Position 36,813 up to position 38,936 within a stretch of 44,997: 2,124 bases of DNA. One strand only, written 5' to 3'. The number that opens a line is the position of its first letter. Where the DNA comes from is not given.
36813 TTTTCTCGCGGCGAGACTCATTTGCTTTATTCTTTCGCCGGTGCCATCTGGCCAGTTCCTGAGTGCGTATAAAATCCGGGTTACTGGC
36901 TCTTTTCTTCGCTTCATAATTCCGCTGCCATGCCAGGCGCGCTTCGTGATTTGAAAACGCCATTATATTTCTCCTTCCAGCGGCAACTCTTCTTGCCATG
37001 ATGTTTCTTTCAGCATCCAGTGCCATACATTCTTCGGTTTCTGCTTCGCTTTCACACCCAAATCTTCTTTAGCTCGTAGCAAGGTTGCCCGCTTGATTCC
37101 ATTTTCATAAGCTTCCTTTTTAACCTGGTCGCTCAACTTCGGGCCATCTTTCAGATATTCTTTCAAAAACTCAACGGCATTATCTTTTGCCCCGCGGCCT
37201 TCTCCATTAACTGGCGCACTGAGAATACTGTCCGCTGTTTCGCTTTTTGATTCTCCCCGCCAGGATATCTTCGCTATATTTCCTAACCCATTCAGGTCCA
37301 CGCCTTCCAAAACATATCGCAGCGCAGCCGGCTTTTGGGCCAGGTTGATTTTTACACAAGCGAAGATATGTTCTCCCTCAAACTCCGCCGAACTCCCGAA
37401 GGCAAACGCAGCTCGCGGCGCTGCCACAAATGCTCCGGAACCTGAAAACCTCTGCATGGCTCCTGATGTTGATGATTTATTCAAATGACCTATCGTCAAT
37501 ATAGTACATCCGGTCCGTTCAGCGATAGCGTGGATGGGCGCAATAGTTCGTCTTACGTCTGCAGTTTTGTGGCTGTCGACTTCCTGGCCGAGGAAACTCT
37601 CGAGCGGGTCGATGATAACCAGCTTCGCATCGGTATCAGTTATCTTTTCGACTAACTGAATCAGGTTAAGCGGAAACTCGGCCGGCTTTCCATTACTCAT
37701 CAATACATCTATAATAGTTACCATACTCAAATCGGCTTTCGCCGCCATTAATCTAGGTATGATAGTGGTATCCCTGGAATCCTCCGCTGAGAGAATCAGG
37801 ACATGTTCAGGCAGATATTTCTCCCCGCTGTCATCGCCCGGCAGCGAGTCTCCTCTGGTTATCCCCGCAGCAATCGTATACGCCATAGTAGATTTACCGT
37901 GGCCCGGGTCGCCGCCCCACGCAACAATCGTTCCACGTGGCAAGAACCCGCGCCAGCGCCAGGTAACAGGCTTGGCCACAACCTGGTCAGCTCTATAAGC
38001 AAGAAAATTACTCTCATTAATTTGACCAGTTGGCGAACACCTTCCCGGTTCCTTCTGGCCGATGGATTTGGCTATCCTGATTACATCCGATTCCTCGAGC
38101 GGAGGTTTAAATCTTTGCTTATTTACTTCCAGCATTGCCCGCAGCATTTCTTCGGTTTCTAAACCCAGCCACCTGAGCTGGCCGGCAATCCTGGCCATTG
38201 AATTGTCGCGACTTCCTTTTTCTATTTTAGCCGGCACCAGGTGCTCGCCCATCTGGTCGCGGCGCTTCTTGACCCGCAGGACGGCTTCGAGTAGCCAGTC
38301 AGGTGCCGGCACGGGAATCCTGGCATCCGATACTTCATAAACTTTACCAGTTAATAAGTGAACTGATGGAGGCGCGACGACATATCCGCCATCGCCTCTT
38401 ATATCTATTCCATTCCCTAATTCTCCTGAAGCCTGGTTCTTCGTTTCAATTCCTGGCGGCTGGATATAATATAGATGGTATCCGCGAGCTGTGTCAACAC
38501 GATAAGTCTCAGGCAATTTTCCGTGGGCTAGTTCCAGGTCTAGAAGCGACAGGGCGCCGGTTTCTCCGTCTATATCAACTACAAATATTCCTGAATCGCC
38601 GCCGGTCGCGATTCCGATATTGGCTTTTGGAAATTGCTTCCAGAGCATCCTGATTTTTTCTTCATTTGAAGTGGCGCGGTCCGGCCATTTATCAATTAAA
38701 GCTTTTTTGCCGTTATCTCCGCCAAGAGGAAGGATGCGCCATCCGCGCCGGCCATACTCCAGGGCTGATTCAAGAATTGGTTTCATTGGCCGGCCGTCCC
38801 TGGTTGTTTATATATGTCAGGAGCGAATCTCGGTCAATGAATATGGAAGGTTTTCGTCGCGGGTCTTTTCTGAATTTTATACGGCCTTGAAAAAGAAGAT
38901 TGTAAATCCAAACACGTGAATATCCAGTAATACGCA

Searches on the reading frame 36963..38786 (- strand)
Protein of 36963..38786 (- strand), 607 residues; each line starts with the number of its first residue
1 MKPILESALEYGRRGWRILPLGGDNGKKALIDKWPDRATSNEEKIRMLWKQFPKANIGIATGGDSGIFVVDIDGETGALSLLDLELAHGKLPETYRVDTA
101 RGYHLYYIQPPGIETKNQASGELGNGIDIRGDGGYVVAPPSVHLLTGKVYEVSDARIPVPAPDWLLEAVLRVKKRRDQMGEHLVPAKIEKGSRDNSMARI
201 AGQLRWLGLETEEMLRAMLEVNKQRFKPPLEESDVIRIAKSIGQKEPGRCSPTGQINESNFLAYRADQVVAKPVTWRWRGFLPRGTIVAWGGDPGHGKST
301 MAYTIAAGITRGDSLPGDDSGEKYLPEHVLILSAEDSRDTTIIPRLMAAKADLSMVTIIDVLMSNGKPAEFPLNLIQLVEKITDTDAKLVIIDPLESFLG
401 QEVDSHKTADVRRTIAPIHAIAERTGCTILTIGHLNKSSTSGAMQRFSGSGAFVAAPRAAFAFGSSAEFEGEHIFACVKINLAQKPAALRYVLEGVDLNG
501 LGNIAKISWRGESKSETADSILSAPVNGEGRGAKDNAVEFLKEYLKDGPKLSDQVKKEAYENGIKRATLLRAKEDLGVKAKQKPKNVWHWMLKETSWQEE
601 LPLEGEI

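Call 18: search_protein_families(library=phrogs, proteins=[window:36963-38786:-], max_evalue=0.001)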
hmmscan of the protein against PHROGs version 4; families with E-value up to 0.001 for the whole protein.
window:36963-38786:- (607 aa): 19 families
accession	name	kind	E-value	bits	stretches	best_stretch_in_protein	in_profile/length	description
phrog_1156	-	DNA, RNA and nucleotide metabolism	3e-32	113.1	1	1-221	10-236/855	DNA primase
phrog_906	-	DNA, RNA and nucleotide metabolism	7.1e-32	112.1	2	37-199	87-271/872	DNA polymerase/primase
phrog_10729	-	DNA, RNA and nucleotide metabolism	9.5e-29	101.1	2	275-581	389-700/722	DNA polymerase/primase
phrog_695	-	DNA, RNA and nucleotide metabolism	2.2e-21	77.3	1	5-247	9-269/704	DNA polymerase/primase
phrog_5852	-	DNA, RNA and nucleotide metabolism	3.1e-20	73.5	1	33-152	111-227/242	DNA polymerase/primase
phrog_3123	-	unknown function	1.3e-16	61.3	2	377-452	448-525/583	-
phrog_5177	-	DNA, RNA and nucleotide metabolism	2.5e-16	59.7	1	4-153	20-170/876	DNA polymerase/primase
phrog_239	-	DNA, RNA and nucleotide metabolism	1.8e-14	54.7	1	273-462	347-552/801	DNA primase/helicase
phrog_3022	-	DNA, RNA and nucleotide metabolism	5.6e-10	39.3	1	32-181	52-192/788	DNA primase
phrog_25488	-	unknown function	3.5e-07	31.1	1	535-583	135-183/197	-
phrog_25693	-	unknown function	4.8e-07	29.7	1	271-462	36-237/405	-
phrog_296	-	integration and excision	6.3e-07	29.4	0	532-598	552-618/626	DNA transposition protein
phrog_243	-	DNA, RNA and nucleotide metabolism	6.8e-07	29.5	0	381-440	137-196/273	DnaB-like replicative helicase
phrog_1284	-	unknown function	1.1e-06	29.2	1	275-444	25-193/306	-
phrog_2597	-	DNA, RNA and nucleotide metabolism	1.1e-06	28.4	1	349-459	430-540/747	DNA primase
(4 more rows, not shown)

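Call 51: search_protein_families(library=pfam, proteins=[window:36963-38786:-], max_evalue=0.001)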
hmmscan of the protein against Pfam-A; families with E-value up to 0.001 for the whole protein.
window:36963-38786:- (607 aa): 3 families
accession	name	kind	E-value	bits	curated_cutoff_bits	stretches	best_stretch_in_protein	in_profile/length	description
PF09250.16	Prim-Pol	-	7e-41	140.8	22.8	1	8-164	1-158/158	Bifunctional DNA primase/polymerase, N-terminal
PF13481.12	AAA_25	-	2.3e-30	106.1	27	1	265-439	13-194/195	AAA domain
PF08708.16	PriCT_1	-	2.4e-14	53.1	21.1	1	186-247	6-66/67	Primase C terminal 1 (PriCT-1)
